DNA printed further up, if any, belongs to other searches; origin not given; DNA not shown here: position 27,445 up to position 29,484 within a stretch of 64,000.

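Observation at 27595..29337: Cytoplasmic radical SAM enzyme carrying a substrate-binding-protein lobe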

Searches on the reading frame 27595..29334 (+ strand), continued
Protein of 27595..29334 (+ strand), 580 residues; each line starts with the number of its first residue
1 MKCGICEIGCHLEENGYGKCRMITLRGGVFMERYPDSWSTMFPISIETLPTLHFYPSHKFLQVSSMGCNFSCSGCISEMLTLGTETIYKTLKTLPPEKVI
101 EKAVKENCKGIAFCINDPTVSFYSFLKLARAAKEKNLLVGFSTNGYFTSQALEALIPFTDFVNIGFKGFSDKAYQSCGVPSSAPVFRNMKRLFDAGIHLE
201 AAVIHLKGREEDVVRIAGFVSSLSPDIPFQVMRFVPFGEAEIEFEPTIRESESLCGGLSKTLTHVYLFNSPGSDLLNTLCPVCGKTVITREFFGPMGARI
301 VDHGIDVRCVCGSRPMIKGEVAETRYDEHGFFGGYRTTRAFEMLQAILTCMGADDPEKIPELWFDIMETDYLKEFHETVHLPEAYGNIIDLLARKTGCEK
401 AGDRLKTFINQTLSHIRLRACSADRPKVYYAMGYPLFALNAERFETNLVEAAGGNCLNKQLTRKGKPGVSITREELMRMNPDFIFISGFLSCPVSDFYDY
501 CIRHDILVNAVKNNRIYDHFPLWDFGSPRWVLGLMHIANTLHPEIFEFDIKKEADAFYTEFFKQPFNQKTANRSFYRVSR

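Call 16: find_encoding_contigs(protein=P0006, flank=10000, max_places=2)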
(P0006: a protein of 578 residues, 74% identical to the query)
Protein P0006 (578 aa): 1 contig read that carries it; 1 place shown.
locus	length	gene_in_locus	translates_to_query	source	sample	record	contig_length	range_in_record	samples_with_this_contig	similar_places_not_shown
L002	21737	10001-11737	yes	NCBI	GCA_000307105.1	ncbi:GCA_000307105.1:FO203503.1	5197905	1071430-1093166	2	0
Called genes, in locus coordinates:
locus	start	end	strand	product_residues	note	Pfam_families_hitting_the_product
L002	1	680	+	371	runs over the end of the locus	PF01497:Peripla_BP_2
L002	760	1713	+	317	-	PF01032:FecCD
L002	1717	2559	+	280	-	PF13476:AAA_23 (faint), PF00005:ABC_tran, PF02463:SMC_N (faint), PF13175:AAA_15 (faint), PF13555:AAA_29 (weak), PF13304:AAA_21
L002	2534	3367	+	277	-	PF13489:Methyltransf_23, PF08241:Methyltransf_11 (weak), PF08242:Methyltransf_12 (faint), PF13649:Methyltransf_25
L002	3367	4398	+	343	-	PF01497:Peripla_BP_2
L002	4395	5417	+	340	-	PF01032:FecCD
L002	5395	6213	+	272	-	PF00005:ABC_tran, PF02463:SMC_N (weak), PF13304:AAA_21 (weak)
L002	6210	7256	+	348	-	PF04055:Radical_SAM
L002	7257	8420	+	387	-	-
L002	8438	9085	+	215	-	PF00383:dCMP_cyt_deam_1, PF14437:MafB19-deam, PF14439:Bd3614-deam (weak)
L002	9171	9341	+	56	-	-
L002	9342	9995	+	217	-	PF01209:Ubie_methyltran, PF13847:Methyltransf_31, PF08241:Methyltransf_11, PF08242:Methyltransf_12, PF13649:Methyltransf_25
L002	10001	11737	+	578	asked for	PF04055:Radical_SAM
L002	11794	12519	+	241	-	PF04016:DUF364 (weak)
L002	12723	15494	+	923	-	-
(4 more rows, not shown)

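Call 25: find_encoding_contigs(protein=P0097, flank=10000, max_places=1)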
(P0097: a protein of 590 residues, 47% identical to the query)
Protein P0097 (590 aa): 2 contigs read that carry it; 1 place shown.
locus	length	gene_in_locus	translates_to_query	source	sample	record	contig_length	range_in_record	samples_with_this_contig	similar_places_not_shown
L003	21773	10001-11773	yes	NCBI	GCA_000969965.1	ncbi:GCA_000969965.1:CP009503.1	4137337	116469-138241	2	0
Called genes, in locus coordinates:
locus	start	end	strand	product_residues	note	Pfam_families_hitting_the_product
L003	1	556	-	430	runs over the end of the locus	PF00275:EPSP_synthase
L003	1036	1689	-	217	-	PF00303:Thymidylat_synt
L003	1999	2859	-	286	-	PF01435:Peptidase_M48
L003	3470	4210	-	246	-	PF14338:Mrr_N (weak), PF04471:Mrr_cat, PF22722:NA-iREase1, PF13156:Mrr_cat_2 (weak)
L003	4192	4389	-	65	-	PF14338:Mrr_N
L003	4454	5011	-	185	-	PF01872:RibD_C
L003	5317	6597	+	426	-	PF13173:AAA_14, PF13635:DUF4143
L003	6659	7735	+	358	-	-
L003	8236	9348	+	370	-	PF01497:Peripla_BP_2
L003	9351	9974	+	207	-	PF01209:Ubie_methyltran, PF13847:Methyltransf_31, PF08241:Methyltransf_11, PF08242:Methyltransf_12, PF13649:Methyltransf_25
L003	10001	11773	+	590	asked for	PF04055:Radical_SAM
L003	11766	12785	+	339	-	PF01032:FecCD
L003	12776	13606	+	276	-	PF13476:AAA_23 (weak), PF00005:ABC_tran, PF02463:SMC_N (faint), PF13304:AAA_21 (weak)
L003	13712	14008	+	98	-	-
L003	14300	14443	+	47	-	-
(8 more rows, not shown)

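Call 26: find_encoding_contigs(protein=P0045, flank=10000, max_places=1)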
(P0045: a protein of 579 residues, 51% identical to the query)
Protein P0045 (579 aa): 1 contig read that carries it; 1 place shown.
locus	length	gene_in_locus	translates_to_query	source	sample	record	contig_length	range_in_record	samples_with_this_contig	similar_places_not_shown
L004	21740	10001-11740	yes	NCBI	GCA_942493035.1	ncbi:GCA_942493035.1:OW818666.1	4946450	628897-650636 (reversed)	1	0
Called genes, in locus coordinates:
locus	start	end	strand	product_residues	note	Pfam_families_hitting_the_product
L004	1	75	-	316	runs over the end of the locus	-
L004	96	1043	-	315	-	PF03741:TerC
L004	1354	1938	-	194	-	PF03544:TonB_C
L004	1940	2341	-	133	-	PF02472:ExbD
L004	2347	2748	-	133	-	PF02472:ExbD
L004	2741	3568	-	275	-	PF01618:MotA_ExbB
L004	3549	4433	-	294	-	-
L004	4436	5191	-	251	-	PF01578:Cytochrom_C_asm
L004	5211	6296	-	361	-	-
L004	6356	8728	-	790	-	PF07715:Plug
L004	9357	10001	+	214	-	PF01209:Ubie_methyltran (weak), PF02475:TRM5-TYW2_MTfase (weak), PF13847:Methyltransf_31, PF08241:Methyltransf_11, PF08242:Methyltransf_12, PF13649:Methyltransf_25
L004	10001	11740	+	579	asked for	PF04055:Radical_SAM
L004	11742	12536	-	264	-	PF00005:ABC_tran, PF13304:AAA_21 (faint)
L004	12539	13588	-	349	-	PF01032:FecCD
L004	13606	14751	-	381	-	PF01497:Peripla_BP_2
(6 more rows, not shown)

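Call 31: predict_structure(alignment_id=A1)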
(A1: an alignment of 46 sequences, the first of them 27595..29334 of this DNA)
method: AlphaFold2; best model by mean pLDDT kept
length: 580 residues; sequences in the alignment: 46
mean_pLDDT: 91.2   pTM: 0.91
mean pLDDT of the five models: 91.2, 90.7, 90.1, 89.1, 88.1
residues with pLDDT >= 90: 420; 70-90: 136; 50-70: 21; < 50: 3
segments of 3 or more residues with pLDDT < 50: none
pLDDT, mean of each block of 10 residues (from residue 1): 94 93 94 90 86 94 88 72 69 93 96 90 97 98 95 98 95 91 97 98 95 98 98 85 92 97 96 94 93 88 87 92 81 61 90 85 81 84 94 96 97 97 96 95 93 97 88 97 94 94 97 95 88 97 97 95 89 72
secondary structure, 60 per line:
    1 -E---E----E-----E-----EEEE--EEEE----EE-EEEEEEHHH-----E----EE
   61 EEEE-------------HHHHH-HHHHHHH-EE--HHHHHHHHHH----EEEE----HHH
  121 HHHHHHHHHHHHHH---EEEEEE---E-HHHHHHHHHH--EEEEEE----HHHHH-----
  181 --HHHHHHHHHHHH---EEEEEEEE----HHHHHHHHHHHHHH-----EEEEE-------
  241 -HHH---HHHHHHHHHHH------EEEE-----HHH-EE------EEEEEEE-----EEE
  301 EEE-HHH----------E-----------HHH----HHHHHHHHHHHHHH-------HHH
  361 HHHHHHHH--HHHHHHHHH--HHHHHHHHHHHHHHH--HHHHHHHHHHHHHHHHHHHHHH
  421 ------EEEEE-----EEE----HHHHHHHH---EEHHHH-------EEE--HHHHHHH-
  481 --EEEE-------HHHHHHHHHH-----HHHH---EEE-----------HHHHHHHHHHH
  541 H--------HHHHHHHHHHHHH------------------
elements in order: E23-26 E29-32 E40-45 E59-64 H78-82 H84-90 H96-105 E110-113 H118-134 E138-143 H149-158 E161-166 H171-175 H183-194 E198-205 H210-223 E229-233 H248-258 E265-268 E286-292 E298-303 H337-350 H358-368 H371-379 H382-396 H399-420 E427-431 E437-439 H444-451 H457-460 E468-470 H473-479 E483-486 H494-503 H509-512 E516-518 H530-541 H550-562

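Call 33: fold_search(model_id=the predicted structure, library=pdb)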
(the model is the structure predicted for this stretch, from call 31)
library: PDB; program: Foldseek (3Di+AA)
matches with E <= 10: 1414; with E <= 0.001: 152
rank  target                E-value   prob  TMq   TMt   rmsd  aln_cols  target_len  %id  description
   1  4hn9_B                7.9e-12  1.00  0.33  0.57   5.4       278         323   18  Crystal structure of iron ABC transporter solute-binding protein from Eubacterium eligens (released 2012-12-12)
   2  4pag_B                9.4e-11  1.00  0.29  0.51   3.7       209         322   23  ABC transporter solute binding protein from Sulfurospirillum deleyianum DSM 6946 (released 2014-04-30)
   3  4ovk                  1.0e-10  1.00  0.30  0.51   3.2       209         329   20  Crystal structure of periplasmic solute binding protein from Veillonella parvula DSM 2008 (released 2013-12-18)
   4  4pag_A                1.2e-10  1.00  0.29  0.50   3.7       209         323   23  ABC transporter solute binding protein from Sulfurospirillum deleyianum DSM 6946 (released 2014-04-30)
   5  4hn9_A                4.1e-10  1.00  0.33  0.58   5.4       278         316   18  Crystal structure of iron ABC transporter solute-binding protein from Eubacterium eligens (released 2012-12-12)
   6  4ino_A                3.9e-09  1.00  0.29  0.53   2.9       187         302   21  The crystal structure of Helicobacter pylori Ceue (HP1561) (released 2014-01-08)
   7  3c8f                  9.5e-09  1.00  0.33  0.73   3.5       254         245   14  4Fe-4S-Pyruvate formate-lyase Activating Enzyme with partially disordered AdoMet (released 2008-10-28)
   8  3cb8_A                1.1e-08  1.00  0.33  0.72   3.7       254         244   15  4Fe-4S-Pyruvate formate-lyase activating enzyme in complex with AdoMet and a peptide substrate (released 2008-10-28)
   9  4ljs                  1.5e-08  1.00  0.23  0.39   4.9       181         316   15  The crystal structure of a periplasmic binding protein from Veillonella parvula DSM 2008 (released 2013-07-24)
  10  4ls3_A                1.7e-08  1.00  0.27  0.50   3.4       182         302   20  THE crystal STRUCTURE OF HELICOBACTER PYLORI CEUE(HP1561)/NI-HIS COMPL (released 2014-01-22)
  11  3psa                  1.9e-08  1.00  0.27  0.46   3.7       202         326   19  Classification of a Haemophilus influenzae ABC transporter HI1470/71 through its cognate molybdate periplasmic binding p (released 2011-11-30)
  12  8fo0                  2.1e-08  1.00  0.34  0.76   3.4       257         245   14  The structure of a crystallizable variant of E. coli pyruvate formate-lyase activating enzyme bound to a partially cleav (released 2023-05-24)
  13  4mo9                  2.3e-08  1.00  0.28  0.45   3.6       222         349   19  Crystal Structure of TroA-like Periplasmic Binding Protein FepB from Veillonella parvula (released 2013-09-25)
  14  5joq                  2.5e-08  1.00  0.25  0.52   3.2       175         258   20  Crystal Structure of an ABC Transporter Substrate-Binding Protein from Listeria monocytogenes EGD-e (released 2016-07-27)
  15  5ysc                  3.5e-08  1.00  0.24  0.51   3.6       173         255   14  Crystal Structure of periplasmic Vitamin B12 binding protein BtuF of Vibrio cholerae (released 2018-09-19)
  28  1n2z_A                8.2e-07  1.00  0.23  0.51   4.1       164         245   16  2.0 Angstrom structure of BtuF, the vitamin B12 binding protein of E. coli (released 2002-12-18)
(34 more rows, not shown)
